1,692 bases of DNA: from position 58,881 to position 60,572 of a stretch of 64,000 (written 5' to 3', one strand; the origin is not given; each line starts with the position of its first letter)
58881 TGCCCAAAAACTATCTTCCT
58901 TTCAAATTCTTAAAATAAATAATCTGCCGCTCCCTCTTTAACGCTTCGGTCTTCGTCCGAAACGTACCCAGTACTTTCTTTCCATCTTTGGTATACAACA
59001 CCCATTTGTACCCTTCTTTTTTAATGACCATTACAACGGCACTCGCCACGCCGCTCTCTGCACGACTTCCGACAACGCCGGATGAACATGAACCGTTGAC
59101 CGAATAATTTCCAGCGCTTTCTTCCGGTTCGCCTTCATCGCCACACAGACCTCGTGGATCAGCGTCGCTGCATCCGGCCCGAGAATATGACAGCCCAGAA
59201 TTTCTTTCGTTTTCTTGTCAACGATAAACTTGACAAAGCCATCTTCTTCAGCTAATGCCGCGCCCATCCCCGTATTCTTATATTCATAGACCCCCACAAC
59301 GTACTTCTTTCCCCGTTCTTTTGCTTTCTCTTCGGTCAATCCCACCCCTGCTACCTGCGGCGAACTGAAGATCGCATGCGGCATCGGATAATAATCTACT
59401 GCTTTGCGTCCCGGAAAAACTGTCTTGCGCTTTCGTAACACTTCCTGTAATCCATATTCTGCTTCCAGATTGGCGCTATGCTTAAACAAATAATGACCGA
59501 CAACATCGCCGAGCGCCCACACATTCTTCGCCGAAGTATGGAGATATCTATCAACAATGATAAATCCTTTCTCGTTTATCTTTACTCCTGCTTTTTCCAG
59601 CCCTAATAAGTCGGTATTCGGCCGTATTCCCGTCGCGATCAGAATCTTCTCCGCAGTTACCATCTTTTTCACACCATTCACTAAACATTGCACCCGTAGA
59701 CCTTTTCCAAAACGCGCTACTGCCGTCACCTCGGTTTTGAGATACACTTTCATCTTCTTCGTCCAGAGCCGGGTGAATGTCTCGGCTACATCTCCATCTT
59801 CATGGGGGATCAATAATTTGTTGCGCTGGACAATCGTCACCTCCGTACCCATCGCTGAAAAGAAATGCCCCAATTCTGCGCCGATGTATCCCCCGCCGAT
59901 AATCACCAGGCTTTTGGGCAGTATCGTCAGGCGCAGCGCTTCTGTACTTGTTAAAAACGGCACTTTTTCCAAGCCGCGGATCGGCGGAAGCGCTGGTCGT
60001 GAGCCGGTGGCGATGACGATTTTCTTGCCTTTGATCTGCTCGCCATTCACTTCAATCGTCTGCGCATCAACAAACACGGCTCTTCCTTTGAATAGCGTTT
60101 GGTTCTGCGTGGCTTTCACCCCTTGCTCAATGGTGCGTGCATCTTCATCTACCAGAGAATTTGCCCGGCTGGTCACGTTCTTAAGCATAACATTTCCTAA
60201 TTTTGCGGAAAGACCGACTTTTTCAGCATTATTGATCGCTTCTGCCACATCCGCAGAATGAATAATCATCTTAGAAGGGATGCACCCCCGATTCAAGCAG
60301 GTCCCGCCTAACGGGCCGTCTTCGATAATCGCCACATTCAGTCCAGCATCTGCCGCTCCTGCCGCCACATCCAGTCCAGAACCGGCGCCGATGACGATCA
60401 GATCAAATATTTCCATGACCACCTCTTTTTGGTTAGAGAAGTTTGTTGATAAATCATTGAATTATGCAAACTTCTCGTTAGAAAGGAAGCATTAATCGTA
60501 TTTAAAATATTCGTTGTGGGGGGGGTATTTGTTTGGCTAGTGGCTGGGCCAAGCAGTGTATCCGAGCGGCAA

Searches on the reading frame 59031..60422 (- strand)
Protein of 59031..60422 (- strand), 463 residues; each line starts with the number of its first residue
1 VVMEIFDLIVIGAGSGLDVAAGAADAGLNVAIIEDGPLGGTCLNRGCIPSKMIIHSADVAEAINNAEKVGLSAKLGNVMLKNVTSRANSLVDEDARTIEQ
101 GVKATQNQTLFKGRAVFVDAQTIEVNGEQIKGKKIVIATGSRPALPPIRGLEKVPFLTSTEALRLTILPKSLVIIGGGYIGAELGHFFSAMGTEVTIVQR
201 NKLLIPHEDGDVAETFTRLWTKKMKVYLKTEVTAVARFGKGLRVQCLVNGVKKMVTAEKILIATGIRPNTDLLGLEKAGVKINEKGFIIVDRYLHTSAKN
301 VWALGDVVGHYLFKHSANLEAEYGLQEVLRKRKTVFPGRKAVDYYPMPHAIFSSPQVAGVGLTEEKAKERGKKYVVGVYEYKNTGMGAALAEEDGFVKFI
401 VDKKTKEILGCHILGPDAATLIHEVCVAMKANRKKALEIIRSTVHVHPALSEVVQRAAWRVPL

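Call 11: search_protein_families(library=pfam, proteins=[window:59031-60422:-], max_evalue=0.01)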
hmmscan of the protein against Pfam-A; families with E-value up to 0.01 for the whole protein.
window:59031-60422:- (463 aa): 9 families
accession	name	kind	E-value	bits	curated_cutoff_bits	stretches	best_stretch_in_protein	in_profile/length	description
PF07992.20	Pyr_redox_2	-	1.1e-59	202.8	26.1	1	6-310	1-280/291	Pyridine nucleotide-disulphide oxidoreductase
PF02852.28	Pyr_redox_dim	-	1.7e-30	105.9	25.3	1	347-457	1-109/110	Pyridine nucleotide-disulphide oxidoreductase, dimerisation domain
PF00070.33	Pyr_redox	-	7.7e-17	62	22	1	172-241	2-72/82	Pyridine nucleotide-disulphide oxidoreductase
PF13738.12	Pyr_redox_3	-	2.3e-13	50.5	30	1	9-292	1-291/305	Pyridine nucleotide-disulphide oxidoreductase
PF13434.12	Lys_Orn_oxgnase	-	3.1e-06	27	21.3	1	115-213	131-234/339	L-lysine 6-monooxygenase/L-ornithine 5-monooxygenase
PF01134.28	GIDA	-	1.3e-05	24.9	22.1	1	7-141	1-150/391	Glucose inhibited division protein A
PF03486.20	HI0933_like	-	0.0029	17.5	50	0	7-37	2-33/244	HI0933-like protein Rossmann domain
PF01266.30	DAO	-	0.0036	17.3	27.9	0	172-201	2-31/353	FAD dependent oxidoreductase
PF02737.24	3HCDH_N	-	0.0071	16.7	22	0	173-223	3-53/180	3-hydroxyacyl-CoA dehydrogenase, NAD binding domain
